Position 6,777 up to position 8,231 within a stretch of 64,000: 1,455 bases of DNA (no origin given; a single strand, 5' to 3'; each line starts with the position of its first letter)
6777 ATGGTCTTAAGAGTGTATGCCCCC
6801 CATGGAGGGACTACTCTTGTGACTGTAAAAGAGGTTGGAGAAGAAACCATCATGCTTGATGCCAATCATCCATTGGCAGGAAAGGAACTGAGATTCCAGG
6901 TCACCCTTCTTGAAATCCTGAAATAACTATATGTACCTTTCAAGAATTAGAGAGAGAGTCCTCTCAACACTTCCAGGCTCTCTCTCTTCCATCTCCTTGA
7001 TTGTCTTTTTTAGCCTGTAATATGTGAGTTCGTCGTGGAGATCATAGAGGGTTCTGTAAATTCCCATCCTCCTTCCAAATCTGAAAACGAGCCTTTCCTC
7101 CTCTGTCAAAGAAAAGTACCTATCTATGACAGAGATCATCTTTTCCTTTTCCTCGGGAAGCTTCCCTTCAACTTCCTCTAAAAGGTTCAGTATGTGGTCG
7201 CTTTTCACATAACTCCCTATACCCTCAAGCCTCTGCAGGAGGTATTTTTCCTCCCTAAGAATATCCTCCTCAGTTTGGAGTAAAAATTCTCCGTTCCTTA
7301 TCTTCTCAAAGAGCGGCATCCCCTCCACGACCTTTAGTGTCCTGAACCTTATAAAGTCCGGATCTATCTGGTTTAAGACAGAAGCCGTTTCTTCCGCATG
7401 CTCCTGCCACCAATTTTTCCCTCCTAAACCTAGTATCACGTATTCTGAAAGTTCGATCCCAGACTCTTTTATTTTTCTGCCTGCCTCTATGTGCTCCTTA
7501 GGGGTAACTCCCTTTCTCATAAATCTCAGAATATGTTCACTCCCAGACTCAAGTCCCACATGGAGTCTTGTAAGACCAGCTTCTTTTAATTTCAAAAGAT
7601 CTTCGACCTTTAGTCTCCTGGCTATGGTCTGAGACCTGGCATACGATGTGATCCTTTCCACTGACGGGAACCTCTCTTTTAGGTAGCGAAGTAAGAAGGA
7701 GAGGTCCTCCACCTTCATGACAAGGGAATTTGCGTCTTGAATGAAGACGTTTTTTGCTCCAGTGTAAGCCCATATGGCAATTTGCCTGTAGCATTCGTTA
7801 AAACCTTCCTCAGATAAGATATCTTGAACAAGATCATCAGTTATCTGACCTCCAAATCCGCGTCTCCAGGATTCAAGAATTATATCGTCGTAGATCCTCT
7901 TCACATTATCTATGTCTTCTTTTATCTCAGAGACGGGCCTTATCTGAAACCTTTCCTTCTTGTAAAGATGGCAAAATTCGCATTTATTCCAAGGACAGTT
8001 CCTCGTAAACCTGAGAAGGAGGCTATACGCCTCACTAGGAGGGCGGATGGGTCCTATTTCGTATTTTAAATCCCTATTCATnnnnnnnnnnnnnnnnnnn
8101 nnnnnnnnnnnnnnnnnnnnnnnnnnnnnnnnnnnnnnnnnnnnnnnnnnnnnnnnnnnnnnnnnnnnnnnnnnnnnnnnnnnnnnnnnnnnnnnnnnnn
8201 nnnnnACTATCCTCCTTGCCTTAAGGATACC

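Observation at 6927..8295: Unannotated 43-aa Arg/Lys-rich micro-protein translationally coupled to a CX4CX2C radical-SAM enzyme, divergent from an HDAC-family deacetylase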

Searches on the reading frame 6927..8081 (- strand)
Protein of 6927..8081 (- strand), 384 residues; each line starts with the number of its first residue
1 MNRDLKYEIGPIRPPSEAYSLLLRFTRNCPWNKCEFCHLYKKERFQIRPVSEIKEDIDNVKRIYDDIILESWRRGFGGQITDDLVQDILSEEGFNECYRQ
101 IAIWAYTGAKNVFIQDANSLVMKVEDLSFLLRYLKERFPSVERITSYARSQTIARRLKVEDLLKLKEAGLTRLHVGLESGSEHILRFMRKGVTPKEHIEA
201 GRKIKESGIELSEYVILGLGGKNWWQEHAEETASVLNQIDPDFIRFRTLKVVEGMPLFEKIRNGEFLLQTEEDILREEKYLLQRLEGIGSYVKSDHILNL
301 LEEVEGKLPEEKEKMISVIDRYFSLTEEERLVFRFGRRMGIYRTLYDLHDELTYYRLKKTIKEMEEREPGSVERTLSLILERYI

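Call 3: search_protein_families(library=pfam, proteins=[window:6927-8081:-], max_evalue=0.01)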
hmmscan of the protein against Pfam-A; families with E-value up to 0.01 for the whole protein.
window:6927-8081:- (384 aa): 1 family
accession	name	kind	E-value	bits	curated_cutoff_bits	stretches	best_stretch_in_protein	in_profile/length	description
PF04055.27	Radical_SAM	-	2.6e-18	67.2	29.5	1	24-227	2-160/166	Radical SAM superfamily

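Call 4: search_protein_families(library=ncbifam, proteins=[window:6927-8081:-], max_evalue=0.01)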
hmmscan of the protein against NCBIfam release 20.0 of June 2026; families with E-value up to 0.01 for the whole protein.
window:6927-8081:- (384 aa): 18 families
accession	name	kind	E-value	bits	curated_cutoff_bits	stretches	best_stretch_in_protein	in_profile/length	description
TIGR03471.1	HpnJ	equivalog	2.2e-10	40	577.6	1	157-281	285-407/472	hopanoid biosynthesis associated radical SAM protein HpnJ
TIGR04479.1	bcpD_PhpK_rSAM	subfamily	3.6e-10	38.8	600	1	146-248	322-418/504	PhpK family radical SAM P-methyltransferase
TIGR01212.1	TIGR01212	equivalog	3e-09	36.4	180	1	160-275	127-241/302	tRNA modification radical SAM protein MnmL/YtqA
TIGR04014.1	B12_SAM_MJ_0865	equivalog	4.1e-07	29.1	360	1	166-239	265-336/434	methyl-coenzyme M reductase glutamine C-methyltransferase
TIGR04013.1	B12_SAM_MJ_1487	hypoth_equivalog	4.2e-07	29.1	251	1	171-239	267-333/382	TIGR04013 family B12-binding domain/radical SAM domain-containing protein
TIGR04072.2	rSAM_ladder_B12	equivalog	6e-07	28.4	360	1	145-282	261-392/443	lipid biosynthesis B12-binding/radical SAM protein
TIGR02026.1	BchE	equivalog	1.1e-06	27.8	481.35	1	149-262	279-388/497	magnesium-protoporphyrin IX monomethyl ester anaerobic oxidative cyclase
TIGR01211.1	ELP3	subfamily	1.3e-06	27.2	350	1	159-274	209-322/522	tRNA uridine(34) 5-carboxymethylaminomethyl modification radical SAM/GNAT enzyme Elp3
TIGR03975.1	rSAM_ocin_1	subfamily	1.1e-05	24.1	281.85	1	155-221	348-414/606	RiPP maturation radical SAM C-methyltransferase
NF045585.1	rSAM_slr0320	equivalog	3.4e-05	22.6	775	1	106-210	278-380/511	photosystem II high light acclimation radical SAM protein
TIGR01574.1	miaB-methiolase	equivalog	6.7e-05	22.1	355.3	1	163-242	249-328/437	tRNA (N6-isopentenyl adenosine(37)-C2)-methylthiotransferase MiaB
TIGR00089.1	TIGR00089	subfamily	0.00059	18.7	251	1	127-244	208-323/429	MiaB/RimO family radical SAM methylthiotransferase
NF010916.0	PRK14336.1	equivalog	0.00075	18.4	606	0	160-245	225-309/418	tRNA (N6-isopentenyl adenosine(37)-C2)-methylthiotransferase MiaB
TIGR03994.1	rSAM_HemZ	equivalog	0.0015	17.7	321.4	1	121-263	150-290/401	coproporphyrinogen dehydrogenase HemZ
TIGR04367.1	HpnR_B12_rSAM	equivalog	0.0021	16.6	650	0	6-62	177-229/490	hopanoid C-3 methylase HpnR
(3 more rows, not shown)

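Call 5: find_homologous_proteins(query=window:6927-8081:-)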
Query window:6927-8081:- (384 aa): 8000 proteins with E <= 0.001 among 8000 candidates; the best 120 are listed.
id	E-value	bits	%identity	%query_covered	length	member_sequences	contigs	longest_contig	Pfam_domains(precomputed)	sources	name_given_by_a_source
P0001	3.5e-252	854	100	100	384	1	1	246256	PF04055.28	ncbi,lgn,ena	-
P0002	2.9e-211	720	82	100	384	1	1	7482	PF04055.28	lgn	-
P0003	1.7e-205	701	80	100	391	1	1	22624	PF04055.28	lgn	-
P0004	1.1e-199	682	77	100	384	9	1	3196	PF04055.28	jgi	jgi:radical SAM superfamily enzyme YgiQ (UPF0313 family)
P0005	3.2e-198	677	78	100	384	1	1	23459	PF04055.28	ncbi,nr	ncbi:MAG: radical SAM protein [Deltaproteobacteria bacterium]|nr:radical SAM protein [Deltaproteobac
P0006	6.0e-181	620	70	100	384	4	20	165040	PF04055.28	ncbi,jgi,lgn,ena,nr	ncbi:MAG TPA: radical SAM protein [Syntrophorhabdaceae bacterium]|nr:radical SAM protein [Syntrophor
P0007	3.7e-180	617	70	100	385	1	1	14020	PF04055.28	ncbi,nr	ncbi:MAG: radical SAM protein [Syntrophorhabdaceae bacterium]|nr:radical SAM protein [Syntrophorhabd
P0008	2.8e-178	611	69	100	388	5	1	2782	PF04055.28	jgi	jgi:hypothetical protein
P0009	9.3e-178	609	68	100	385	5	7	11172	PF04055.28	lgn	-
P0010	8.6e-177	606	70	100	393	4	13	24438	PF04055.28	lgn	-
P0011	1.6e-176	605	66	100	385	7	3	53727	PF04055.28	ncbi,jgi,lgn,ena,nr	ncbi:MAG TPA: radical SAM protein [Syntrophorhabdaceae bacterium]|nr:radical SAM protein [Syntrophor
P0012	2.2e-176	605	67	100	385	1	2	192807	PF04055.28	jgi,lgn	-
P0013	3.0e-176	604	67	100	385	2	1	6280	PF04055.28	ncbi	-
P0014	1.7e-175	602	67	100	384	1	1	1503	PF04055.28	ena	-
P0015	2.7e-175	601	67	100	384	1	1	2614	PF04055.28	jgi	jgi:radical SAM superfamily enzyme YgiQ (UPF0313 family)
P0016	3.9e-175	601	67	100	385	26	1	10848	PF04055.28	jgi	-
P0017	5.2e-175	600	67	100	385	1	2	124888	PF04055.28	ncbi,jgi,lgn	-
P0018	6.0e-175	600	66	100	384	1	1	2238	PF04055.28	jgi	jgi:radical SAM superfamily enzyme YgiQ (UPF0313 family)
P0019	8.5e-175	600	65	100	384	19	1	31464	PF04055.28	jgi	jgi:radical SAM superfamily enzyme YgiQ (UPF0313 family)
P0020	3.9e-174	597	66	100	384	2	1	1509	PF04055.28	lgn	-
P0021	8.1e-174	596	68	99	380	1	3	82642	PF04055.28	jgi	-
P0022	1.5e-173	596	65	100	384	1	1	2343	PF04055.28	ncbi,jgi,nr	ncbi:MAG: radical SAM protein [Dehalococcoidia bacterium]|nr:MAG: radical SAM protein [Dehalococcoid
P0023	3.2e-173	594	65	100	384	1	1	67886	PF04055.28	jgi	jgi:radical SAM superfamily enzyme YgiQ (UPF0313 family)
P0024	3.5e-173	594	67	99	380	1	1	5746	PF04055.28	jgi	-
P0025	3.7e-173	594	64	100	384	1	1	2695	PF04055.28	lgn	-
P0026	3.9e-173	594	67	99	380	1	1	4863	PF04055.28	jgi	-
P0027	4.6e-173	594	64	100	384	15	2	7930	PF04055.28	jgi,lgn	-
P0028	4.6e-173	594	65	100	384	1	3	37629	PF04055.28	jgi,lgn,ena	-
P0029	5.8e-173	594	64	100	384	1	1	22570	PF04055.28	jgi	jgi:radical SAM superfamily enzyme YgiQ (UPF0313 family)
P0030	7.0e-173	593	67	99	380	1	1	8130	PF04055.28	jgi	jgi:radical SAM superfamily enzyme YgiQ (UPF0313 family)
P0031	9.2e-173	593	67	99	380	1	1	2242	PF04055.28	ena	-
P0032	1.4e-172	592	66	99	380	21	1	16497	PF04055.28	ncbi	-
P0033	1.8e-172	592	64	100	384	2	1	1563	PF04055.28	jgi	-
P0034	2.4e-172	592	65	100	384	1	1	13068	PF04055.28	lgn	-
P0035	2.6e-172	591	67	99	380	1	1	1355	PF04055.28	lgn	-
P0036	2.7e-172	591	65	100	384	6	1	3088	PF04055.28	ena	-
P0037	6.5e-172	590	66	100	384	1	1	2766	PF04055.28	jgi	jgi:radical SAM superfamily enzyme YgiQ (UPF0313 family)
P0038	1.4e-171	589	66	99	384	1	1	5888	PF04055.28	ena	-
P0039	1.4e-171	589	66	99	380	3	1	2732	PF04055.28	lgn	-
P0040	1.9e-171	589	67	99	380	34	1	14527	PF04055.28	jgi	jgi:radical SAM superfamily enzyme YgiQ (UPF0313 family)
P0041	2.3e-171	588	65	100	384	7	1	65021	PF04055.28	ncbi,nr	ncbi:MAG: radical SAM protein [Proteobacteria bacterium]|nr:radical SAM protein [Pseudomonadota bact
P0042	2.6e-171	588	66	99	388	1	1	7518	PF04055.28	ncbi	-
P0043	3.3e-171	588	63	100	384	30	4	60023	PF04055.28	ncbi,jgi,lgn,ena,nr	ncbi:MAG TPA: radical SAM protein [Syntrophorhabdaceae bacterium]|jgi:hypothetical protein|nr:radica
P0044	5.0e-171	587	66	99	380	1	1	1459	PF04055.28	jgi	-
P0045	5.9e-171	587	66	99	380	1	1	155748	PF04055.28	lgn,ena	-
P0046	7.9e-171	587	65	99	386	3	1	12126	PF04055.28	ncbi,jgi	jgi:radical SAM superfamily enzyme YgiQ (UPF0313 family)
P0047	8.4e-171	587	65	100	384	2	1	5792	PF04055.28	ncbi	-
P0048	9.6e-171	586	64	100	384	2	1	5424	PF04055.28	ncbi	-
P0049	1.1e-170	586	66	99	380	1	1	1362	PF04055.28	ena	-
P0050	1.9e-170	585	65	99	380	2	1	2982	PF04055.28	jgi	jgi:radical SAM superfamily enzyme YgiQ (UPF0313 family)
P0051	2.0e-170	585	66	99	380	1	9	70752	PF04055.28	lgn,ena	-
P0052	2.2e-170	585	67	99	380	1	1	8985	PF04055.28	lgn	-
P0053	3.3e-170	585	66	99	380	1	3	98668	PF04055.28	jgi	jgi:radical SAM superfamily enzyme YgiQ (UPF0313 family)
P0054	3.6e-170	584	66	99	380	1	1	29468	PF04055.28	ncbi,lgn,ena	-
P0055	4.1e-170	584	67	99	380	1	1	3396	PF04055.28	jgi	jgi:radical SAM superfamily enzyme YgiQ (UPF0313 family)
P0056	4.2e-170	584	66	99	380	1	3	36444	PF04055.28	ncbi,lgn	-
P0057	4.8e-170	584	65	100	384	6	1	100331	PF04055.28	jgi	-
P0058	5.3e-170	584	66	99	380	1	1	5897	PF04055.28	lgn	-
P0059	6.1e-170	584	66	99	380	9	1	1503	PF04055.28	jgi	jgi:radical SAM superfamily enzyme YgiQ (UPF0313 family)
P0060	6.7e-170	584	65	99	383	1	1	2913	PF04055.28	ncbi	-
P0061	6.7e-170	584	65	100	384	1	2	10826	PF04055.28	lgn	-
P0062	1.1e-169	583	66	99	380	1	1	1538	PF04055.28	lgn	-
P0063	1.3e-169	583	66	99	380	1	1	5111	PF04055.28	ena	-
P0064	1.7e-169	582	65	99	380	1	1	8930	PF04055.28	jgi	jgi:radical SAM superfamily enzyme YgiQ (UPF0313 family)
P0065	1.7e-169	582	65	99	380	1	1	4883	PF04055.28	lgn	-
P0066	1.9e-169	582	64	100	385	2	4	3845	PF04055.28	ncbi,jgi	jgi:radical SAM superfamily enzyme YgiQ (UPF0313 family)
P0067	2.0e-169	582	65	100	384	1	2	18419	PF04055.28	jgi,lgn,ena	-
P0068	2.4e-169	582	66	99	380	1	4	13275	PF04055.28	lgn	-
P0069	3.5e-169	581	62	100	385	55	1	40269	PF04055.28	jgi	jgi:radical SAM superfamily enzyme YgiQ (UPF0313 family)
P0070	4.9e-169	581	66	99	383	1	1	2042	PF04055.28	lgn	-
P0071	6.3e-169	580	66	100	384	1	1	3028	PF04055.28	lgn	-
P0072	7.2e-169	580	68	100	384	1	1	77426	PF04055.28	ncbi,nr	ncbi:MAG: radical SAM protein [Syntrophorhabdaceae bacterium]|nr:radical SAM protein [Syntrophorhabd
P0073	7.4e-169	580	65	100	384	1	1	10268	PF04055.28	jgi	jgi:radical SAM superfamily enzyme YgiQ (UPF0313 family)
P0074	7.5e-169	580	65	99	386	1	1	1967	PF04055.28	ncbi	-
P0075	8.1e-169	580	64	100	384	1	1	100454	PF04055.28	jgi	jgi:radical SAM superfamily enzyme YgiQ (UPF0313 family)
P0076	1.5e-168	579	66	99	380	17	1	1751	PF04055.28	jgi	-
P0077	1.5e-168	579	65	100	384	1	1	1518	PF04055.28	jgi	jgi:radical SAM superfamily enzyme YgiQ (UPF0313 family)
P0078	1.5e-168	579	64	99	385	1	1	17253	PF04055.28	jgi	jgi:hypothetical protein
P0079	1.7e-168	579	65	100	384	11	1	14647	PF04055.28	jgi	jgi:radical SAM superfamily enzyme YgiQ (UPF0313 family)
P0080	1.8e-168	579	65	100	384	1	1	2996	PF04055.28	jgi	jgi:radical SAM superfamily enzyme YgiQ (UPF0313 family)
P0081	2.1e-168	579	64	99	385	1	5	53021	PF04055.28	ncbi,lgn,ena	-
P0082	2.8e-168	578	66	100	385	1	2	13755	PF04055.28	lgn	-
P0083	4.1e-168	578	64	99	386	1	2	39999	PF04055.28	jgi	jgi:radical SAM superfamily enzyme YgiQ (UPF0313 family)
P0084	4.5e-168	578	65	100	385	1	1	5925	PF04055.28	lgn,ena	-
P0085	4.7e-168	577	66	99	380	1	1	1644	PF04055.28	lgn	-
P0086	4.8e-168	577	65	100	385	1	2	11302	PF04055.28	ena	-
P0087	5.4e-168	577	66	99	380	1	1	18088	PF04055.28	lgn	-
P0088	5.6e-168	577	66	99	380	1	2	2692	PF04055.28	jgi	jgi:radical SAM superfamily enzyme YgiQ (UPF0313 family)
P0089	5.9e-168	577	64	100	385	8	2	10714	PF04055.28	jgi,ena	-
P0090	7.4e-168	577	65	100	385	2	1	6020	PF04055.28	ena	-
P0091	9.6e-168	576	64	100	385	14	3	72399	PF04055.28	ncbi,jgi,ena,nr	ncbi:MAG TPA: radical SAM protein [Syntrophorhabdaceae bacterium]|nr:radical SAM protein [Syntrophor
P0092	2.4e-167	575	65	100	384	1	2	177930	PF04055.28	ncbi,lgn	-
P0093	3.9e-167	574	64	99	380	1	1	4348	PF04055.28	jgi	jgi:radical SAM superfamily enzyme YgiQ (UPF0313 family)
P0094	4.0e-167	574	65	99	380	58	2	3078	PF04055.28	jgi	-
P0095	5.6e-167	574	64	99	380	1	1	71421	PF04055.28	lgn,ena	-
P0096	6.8e-167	574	64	100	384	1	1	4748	PF04055.28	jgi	jgi:biotin synthase-like enzyme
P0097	8.2e-167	573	64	100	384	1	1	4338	PF04055.28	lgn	-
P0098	9.2e-167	573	64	100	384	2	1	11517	PF04055.28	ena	-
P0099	1.0e-166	573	62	99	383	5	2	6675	PF04055.28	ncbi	-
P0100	1.3e-166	573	64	100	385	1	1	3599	PF04055.28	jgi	-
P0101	1.5e-166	572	63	100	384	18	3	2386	PF04055.28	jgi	jgi:radical SAM superfamily enzyme YgiQ (UPF0313 family)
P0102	1.8e-166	572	65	100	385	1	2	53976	PF04055.28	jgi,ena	jgi:biotin synthase-like enzyme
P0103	1.9e-166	572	66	99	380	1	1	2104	PF04055.28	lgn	-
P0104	2.0e-166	572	64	100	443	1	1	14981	PF04055.28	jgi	jgi:radical SAM superfamily enzyme YgiQ (UPF0313 family)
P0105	2.2e-166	572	64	100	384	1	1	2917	PF04055.28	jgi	jgi:radical SAM superfamily enzyme YgiQ (UPF0313 family)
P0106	2.5e-166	572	63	100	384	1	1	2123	PF04055.28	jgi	jgi:radical SAM superfamily enzyme YgiQ (UPF0313 family)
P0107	3.1e-166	571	64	100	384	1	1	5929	PF04055.28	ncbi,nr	ncbi:MAG: coproporphyrinogen III oxidase [Syntrophorhabdaceae bacterium PtaU1.Bin034]|nr:MAG: coprop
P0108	4.4e-166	571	64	100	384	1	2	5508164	PF04055.28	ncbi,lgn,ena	-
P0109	4.6e-166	571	63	99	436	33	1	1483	PF04055.28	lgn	-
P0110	4.7e-166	571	63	99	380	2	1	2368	PF04055.28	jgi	-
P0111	8.2e-166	570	63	100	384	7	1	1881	PF04055.28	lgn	-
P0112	9.2e-166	570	64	99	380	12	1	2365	PF04055.28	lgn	-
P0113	1.1e-165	570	63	99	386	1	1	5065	PF04055.28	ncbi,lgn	-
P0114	1.4e-165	569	65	99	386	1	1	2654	PF04055.28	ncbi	-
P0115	1.7e-165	569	64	99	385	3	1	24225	PF04055.28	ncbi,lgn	-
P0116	1.9e-165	569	62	99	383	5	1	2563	PF04055.28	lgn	-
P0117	1.9e-165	569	64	99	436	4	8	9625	PF04055.28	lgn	-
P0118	2.1e-165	569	64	100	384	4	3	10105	PF04055.28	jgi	jgi:radical SAM superfamily enzyme YgiQ (UPF0313 family)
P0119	2.3e-165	569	63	100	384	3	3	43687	PF04055.28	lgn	-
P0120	2.8e-165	568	63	100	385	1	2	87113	PF04055.28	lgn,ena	-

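Call 6: search_solved_structures(query=window:6927-8081:-, max_evalue=1)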
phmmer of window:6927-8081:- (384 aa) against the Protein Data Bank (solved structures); distinct sequences matched with E-value up to 1: 9.
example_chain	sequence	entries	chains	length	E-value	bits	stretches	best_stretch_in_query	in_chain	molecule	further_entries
6iad_A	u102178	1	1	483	7.2e-08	35.4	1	163-277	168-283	Histone acetyltransferase, ELP3 family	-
6iaz_A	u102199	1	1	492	7.5e-08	35.4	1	163-277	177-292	Histone acetyltransferase, ELP3 family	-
6ia8_A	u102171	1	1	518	8.4e-08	35.2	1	163-277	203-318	Histone acetyltransferase, ELP3 family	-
9ccb_A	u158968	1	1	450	1e-05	28.3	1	174-243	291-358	Radical SAM core domain-containing protein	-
5ul2_A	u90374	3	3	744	0.02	17.5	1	157-212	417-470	OxsB protein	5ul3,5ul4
8avg_C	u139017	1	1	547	0.081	15.5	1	132-275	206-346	Elongator complex protein 3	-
8ptx_C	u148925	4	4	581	0.12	15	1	166-275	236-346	Elongator complex protein 3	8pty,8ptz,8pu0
8vdw_A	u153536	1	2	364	0.41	13.2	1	157-257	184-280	Biotin synthase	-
8vcw_A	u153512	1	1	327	0.58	12.7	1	158-258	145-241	Biotin synthase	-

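Call 7: find_related_loci(query=window:6927-8081:-, collection=genome_contigs, flank=4000)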
Query window:6927-8081:- (384 aa) in genome_contigs; peptide patterns used: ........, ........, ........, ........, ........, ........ (x = any residue, [..] = any of these).
156 stretches matched a pattern; 40 encode a relative of the query (tblastn E <= 1e-3); 39 distinct loci.
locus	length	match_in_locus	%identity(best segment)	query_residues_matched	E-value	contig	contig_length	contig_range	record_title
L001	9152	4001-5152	65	1-384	9e-177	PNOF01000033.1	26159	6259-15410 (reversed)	MAG: Syntrophus sp. (in: bacteria) isolate SW.3.55 SW_1001000_26159, whole genome shotgun sequence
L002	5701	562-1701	65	5-384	5e-177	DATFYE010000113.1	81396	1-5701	MAG TPA_asm: Syntrophorhabdales bacterium isolate SMAG_U9535 k141_247436, whole genome shotgun sequence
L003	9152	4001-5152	64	1-384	2e-174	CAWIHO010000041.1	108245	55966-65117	MAG: uncultured delta proteobacterium isolate MFD03726.bin.2.118 genome assembly, contig: contig_25999, whole genome sho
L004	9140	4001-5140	63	5-384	1e-169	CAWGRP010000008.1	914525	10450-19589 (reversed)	MAG: uncultured delta proteobacterium isolate MFD06435.bin.1.188 genome assembly, contig: contig_19693, whole genome sho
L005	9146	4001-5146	63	2-384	1e-168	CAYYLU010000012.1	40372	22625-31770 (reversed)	MAG TPA_asm: uncultured Syntrophus sp. isolate SRP192927_co7_524 genome assembly, contig: NODE_1424_length_40372_cov_9.5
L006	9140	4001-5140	64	5-384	2e-167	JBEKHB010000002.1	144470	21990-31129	MAG: Syntrophorhabdales bacterium isolate SPRUCE 267 SPRUCE_267_2, whole genome shotgun sequence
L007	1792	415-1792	64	5-384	2e-180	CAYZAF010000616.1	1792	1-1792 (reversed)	MAG TPA_asm: uncultured Syntrophaceae bacterium isolate SRP140028_co1_354 genome assembly, contig: k141_5086820, whole g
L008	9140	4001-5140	61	5-384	4e-162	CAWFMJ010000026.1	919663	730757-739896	MAG: uncultured delta proteobacterium isolate MFD02138.bin.2.69 genome assembly, contig: contig_1879, whole genome shotg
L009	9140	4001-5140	61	5-384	7e-160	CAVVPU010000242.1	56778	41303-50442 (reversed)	MAG: uncultured delta proteobacterium isolate MFD02138.bin.2.7 genome assembly, contig: contig_64104, whole genome shotg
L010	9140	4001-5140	61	5-384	2e-158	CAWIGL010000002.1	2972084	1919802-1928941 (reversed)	MAG: uncultured delta proteobacterium isolate MFD03726.bin.2.45 genome assembly, contig: contig_12774, whole genome shot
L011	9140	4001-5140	60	5-384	3e-154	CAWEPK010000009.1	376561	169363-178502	MAG: uncultured delta proteobacterium isolate MFD02138.bin.2.11 genome assembly, contig: contig_24111, whole genome shot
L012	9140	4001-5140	64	5-384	7e-166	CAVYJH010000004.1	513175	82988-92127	MAG: uncultured delta proteobacterium isolate MFD01476.bin.2.71 genome assembly, contig: contig_13428, whole genome shot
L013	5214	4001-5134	58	7-384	3e-149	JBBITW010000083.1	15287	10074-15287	MAG: Deltaproteobacteria bacterium isolate RSS170216_bin_405 NODE_4138_length_15287_cov_7.978926, whole genome shotgun s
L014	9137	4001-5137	54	7-384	2e-138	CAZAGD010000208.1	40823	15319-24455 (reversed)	MAG TPA_asm: uncultured Syntrophaceae bacterium isolate SRP231805_co4_146 genome assembly, contig: k141_213809, whole ge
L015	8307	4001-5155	54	7-384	6e-137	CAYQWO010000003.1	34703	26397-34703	MAG TPA_asm: uncultured Syntrophaceae bacterium isolate SRP231805_co1_105 genome assembly, contig: NODE_440_length_34703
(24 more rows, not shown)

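Call 11: find_encoding_contigs(protein=P0001, flank=8000, max_places=3)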
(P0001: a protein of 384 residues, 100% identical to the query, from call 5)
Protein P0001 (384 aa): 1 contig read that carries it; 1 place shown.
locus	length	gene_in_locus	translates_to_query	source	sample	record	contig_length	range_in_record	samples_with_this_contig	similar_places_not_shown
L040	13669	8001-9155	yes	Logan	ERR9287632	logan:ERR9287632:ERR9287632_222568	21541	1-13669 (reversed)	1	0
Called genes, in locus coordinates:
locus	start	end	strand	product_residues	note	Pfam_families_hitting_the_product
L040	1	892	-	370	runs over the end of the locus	PF03739:LptF_LptG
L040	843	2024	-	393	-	PF03739:LptF_LptG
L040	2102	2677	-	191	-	PF00210:Ferritin, PF02915:Rubrerythrin, PF23458:DUF7130 (weak), PF21349:RUBY_RBDX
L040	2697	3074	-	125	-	PF06397:Desulfoferrod_N, PF01880:Desulfoferrodox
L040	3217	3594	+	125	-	PF02085:Cytochrom_CIII, PF14522:Cytochrome_C7 (faint)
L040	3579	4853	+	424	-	PF05140:ResB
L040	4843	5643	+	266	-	PF01578:Cytochrom_C_asm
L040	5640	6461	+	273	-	PF13507:GATase_5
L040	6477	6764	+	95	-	PF00216:Bac_DNA_binding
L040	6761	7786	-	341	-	PF00850:Hist_deacetyl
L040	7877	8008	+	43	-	-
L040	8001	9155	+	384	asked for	PF04055:Radical_SAM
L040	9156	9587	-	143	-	PF00254:FKBP_C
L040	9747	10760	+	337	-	-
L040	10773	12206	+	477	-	PF00133:tRNA-synt_1 (faint), PF01406:tRNA-synt_1e, PF01921:tRNA-synt_1f (faint), PF09334:tRNA-synt_1g (weak), PF09190:DALR_2, PF23493:CysS_C (weak)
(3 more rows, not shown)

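Call 34: predict_structure(alignment_id=A2)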
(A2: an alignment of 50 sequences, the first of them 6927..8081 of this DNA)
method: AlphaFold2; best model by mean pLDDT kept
length: 384 residues; sequences in the alignment: 50
mean_pLDDT: 86.2   pTM: 0.84
mean pLDDT of the five models: 86.2, 84.6, 83.6, 83.0, 82.2
residues with pLDDT >= 90: 249; 70-90: 87; 50-70: 17; < 50: 31
segments of 3 or more residues with pLDDT < 50: 1-17, 30-38, 381-384
pLDDT, mean of each block of 10 residues (from residue 1): 27 49 71 46 71 92 95 94 93 84 91 81 95 97 92 95 98 94 89 94 98 93 96 98 91 77 87 94 96 87 91 97 97 90 93 96 91 72 40
secondary structure, 60 per line:
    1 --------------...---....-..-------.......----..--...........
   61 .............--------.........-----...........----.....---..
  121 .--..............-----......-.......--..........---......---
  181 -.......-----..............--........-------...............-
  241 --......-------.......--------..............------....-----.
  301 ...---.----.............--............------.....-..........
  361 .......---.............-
elements in order: E21-24 H35-41 H50-73 H82-90 H96-106 E111-115 H124-137 E143-148 H150-156 H159-168 E172-177 H182-188 H194-207 E210-217 H225-239 E243-248 H256-262 H271-284 E291-294 H300-303 H312-324 H327-338 H345-349 H351-367 H371-383
